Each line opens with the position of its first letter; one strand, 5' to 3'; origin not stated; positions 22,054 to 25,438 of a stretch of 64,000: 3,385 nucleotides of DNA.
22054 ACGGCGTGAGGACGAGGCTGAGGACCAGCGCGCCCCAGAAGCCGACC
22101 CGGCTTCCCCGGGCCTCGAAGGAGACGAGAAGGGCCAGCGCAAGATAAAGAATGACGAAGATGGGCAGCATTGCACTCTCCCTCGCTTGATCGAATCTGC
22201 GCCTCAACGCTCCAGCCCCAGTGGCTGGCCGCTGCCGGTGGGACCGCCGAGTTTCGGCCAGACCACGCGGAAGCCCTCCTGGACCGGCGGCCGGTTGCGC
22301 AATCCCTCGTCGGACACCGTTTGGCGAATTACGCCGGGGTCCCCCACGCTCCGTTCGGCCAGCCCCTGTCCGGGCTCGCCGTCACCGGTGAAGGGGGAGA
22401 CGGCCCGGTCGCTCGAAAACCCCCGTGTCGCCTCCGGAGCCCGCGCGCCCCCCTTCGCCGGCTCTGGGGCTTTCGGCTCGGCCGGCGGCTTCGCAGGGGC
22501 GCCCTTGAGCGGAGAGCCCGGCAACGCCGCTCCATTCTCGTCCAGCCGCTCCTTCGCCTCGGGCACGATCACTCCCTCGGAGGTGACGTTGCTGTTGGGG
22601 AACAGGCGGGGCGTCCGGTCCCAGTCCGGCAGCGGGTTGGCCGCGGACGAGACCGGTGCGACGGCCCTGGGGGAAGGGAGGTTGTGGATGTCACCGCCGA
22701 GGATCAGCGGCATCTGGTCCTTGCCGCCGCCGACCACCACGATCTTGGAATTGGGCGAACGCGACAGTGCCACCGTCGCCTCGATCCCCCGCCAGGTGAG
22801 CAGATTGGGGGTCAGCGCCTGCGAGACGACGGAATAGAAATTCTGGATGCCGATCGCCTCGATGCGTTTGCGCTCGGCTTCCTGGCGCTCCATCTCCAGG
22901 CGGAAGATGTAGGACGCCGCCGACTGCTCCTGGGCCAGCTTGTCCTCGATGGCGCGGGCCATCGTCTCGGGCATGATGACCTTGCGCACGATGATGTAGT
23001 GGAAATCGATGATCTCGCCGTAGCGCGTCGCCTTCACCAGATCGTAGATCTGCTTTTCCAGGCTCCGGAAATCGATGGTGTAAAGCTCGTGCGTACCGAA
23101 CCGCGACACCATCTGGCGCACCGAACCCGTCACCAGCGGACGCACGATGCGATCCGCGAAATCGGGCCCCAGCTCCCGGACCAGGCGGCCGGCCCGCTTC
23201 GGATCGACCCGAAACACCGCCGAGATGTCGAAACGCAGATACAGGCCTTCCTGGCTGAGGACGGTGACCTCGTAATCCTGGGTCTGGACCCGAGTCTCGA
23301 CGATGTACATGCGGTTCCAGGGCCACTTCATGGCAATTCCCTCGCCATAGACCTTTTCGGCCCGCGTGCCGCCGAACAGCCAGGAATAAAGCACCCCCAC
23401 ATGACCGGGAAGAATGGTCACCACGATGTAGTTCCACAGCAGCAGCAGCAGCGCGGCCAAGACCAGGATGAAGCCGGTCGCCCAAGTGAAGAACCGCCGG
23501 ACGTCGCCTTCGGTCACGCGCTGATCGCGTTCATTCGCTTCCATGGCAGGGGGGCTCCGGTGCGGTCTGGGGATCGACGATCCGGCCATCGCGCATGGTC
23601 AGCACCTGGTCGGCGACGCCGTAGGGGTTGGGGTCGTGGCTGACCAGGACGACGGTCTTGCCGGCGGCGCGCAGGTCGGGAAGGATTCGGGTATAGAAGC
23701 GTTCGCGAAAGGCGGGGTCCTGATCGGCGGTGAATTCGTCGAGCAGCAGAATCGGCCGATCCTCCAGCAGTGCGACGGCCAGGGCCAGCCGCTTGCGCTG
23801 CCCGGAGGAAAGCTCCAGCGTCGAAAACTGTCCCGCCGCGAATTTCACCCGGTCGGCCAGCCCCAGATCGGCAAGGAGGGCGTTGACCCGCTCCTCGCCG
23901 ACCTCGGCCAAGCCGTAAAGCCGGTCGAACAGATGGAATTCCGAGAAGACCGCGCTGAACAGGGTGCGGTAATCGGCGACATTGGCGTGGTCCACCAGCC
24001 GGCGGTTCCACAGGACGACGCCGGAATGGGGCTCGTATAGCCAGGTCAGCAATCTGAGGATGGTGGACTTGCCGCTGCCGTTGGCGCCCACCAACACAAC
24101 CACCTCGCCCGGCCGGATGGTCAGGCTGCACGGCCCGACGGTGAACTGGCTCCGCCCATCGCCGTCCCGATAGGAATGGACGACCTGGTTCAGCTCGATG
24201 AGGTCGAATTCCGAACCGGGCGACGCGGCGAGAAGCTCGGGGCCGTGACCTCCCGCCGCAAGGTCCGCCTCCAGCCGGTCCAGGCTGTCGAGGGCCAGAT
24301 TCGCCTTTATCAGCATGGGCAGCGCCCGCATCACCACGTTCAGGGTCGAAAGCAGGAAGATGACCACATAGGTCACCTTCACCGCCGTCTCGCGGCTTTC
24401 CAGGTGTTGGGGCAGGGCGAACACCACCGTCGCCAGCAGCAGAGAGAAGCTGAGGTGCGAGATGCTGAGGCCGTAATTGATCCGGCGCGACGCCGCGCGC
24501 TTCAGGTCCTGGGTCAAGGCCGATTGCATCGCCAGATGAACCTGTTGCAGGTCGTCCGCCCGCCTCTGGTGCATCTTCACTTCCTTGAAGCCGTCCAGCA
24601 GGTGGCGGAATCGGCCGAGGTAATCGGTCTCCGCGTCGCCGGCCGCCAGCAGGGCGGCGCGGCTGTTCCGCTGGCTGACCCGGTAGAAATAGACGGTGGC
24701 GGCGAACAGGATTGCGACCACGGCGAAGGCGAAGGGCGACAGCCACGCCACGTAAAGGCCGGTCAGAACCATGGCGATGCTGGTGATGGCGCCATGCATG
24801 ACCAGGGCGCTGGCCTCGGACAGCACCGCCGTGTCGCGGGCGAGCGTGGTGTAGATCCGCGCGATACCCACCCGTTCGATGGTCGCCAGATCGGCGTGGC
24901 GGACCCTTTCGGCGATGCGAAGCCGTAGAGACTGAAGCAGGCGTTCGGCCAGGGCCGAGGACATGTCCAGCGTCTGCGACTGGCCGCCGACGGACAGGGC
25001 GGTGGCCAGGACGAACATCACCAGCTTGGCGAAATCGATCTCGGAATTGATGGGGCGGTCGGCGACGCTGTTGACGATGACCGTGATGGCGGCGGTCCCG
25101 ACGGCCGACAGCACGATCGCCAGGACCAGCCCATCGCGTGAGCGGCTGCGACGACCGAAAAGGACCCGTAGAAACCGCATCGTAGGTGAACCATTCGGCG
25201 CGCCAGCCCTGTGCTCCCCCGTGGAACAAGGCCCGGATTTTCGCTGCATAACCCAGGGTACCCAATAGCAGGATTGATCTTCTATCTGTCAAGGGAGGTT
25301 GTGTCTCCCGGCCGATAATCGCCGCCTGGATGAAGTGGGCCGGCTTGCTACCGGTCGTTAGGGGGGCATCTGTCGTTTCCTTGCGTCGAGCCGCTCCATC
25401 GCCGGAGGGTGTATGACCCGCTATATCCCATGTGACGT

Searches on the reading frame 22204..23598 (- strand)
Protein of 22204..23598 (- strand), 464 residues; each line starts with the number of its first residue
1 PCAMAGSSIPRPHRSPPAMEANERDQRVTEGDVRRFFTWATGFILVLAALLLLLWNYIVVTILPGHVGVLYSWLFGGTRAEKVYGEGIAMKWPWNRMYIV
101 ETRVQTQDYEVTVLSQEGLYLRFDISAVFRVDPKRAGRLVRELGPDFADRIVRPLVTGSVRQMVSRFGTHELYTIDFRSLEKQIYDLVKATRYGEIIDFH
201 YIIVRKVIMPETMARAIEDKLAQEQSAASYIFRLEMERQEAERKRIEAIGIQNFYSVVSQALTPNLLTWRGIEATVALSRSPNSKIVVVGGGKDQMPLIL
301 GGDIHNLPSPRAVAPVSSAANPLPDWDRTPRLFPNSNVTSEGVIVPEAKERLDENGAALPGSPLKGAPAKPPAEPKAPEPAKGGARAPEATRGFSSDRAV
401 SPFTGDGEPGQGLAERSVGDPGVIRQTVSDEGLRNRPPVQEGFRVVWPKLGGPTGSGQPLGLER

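Call 9: search_protein_families(library=pfam, proteins=[window:22204-23598:-], max_evalue=0.01)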
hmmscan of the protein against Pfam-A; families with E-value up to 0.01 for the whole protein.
window:22204-23598:- (464 aa): 1 family
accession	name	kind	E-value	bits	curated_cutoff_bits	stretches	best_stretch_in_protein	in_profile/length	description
PF01145.31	Band_7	-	2.5e-25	90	23.6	1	61-241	2-174/176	SPFH domain / Band 7 family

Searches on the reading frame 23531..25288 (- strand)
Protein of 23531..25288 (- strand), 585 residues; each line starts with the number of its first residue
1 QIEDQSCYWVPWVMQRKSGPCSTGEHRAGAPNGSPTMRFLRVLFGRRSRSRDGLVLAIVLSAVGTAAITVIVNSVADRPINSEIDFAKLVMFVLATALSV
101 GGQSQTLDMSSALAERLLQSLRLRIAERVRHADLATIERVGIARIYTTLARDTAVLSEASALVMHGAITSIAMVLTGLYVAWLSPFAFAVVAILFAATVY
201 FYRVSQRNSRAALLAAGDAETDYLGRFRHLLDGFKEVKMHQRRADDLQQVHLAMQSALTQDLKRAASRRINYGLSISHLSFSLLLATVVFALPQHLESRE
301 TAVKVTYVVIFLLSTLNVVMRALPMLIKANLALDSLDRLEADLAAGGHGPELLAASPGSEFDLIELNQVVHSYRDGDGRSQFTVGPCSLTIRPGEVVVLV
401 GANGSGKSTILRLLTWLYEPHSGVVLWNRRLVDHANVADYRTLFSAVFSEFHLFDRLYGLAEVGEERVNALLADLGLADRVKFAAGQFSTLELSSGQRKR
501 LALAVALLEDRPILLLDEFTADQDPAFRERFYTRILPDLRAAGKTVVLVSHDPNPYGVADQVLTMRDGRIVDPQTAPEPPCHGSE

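Call 9: search_protein_families(library=pfam, proteins=[window:23531-25288:-], max_evalue=0.01)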
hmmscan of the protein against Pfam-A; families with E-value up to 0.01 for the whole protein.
window:23531-25288:- (585 aa): 10 families
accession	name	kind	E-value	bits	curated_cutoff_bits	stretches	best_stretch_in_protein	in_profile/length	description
PF00005.33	ABC_tran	-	2.6e-27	96.5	25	1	387-521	4-137/137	ABC transporter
PF13304.12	AAA_21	-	2.8e-15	57.6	27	2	485-554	230-301/304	AAA domain, putative AbiEii toxin, Type IV TA system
PF00664.28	ABC_membrane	-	1.1e-07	32.3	28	1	57-288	7-244/274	ABC transporter transmembrane region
PF02463.25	SMC_N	-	2.1e-06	27.8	40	0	396-417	26-47/220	RecF/RecN/SMC N terminal domain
PF13191.12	AAA_16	-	7e-05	23.8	32.6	1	393-520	24-142/167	AAA ATPase domain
PF13175.12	AAA_15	-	0.00061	19.9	32.1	1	396-420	25-49/374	AAA ATPase domain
PF13401.12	AAA_22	-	0.00082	20.1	27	1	395-453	6-60/130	AAA domain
PF25199.1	nSTAND_NTPase5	-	0.00096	19.4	34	1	393-430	40-78/145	Novel STAND NTPase 5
PF13476.12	AAA_23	-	0.00098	20.2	27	1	396-416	21-41/201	AAA domain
PF13555.12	AAA_29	-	0.0016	18.6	27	1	389-411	17-39/61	P-loop containing region of AAA domain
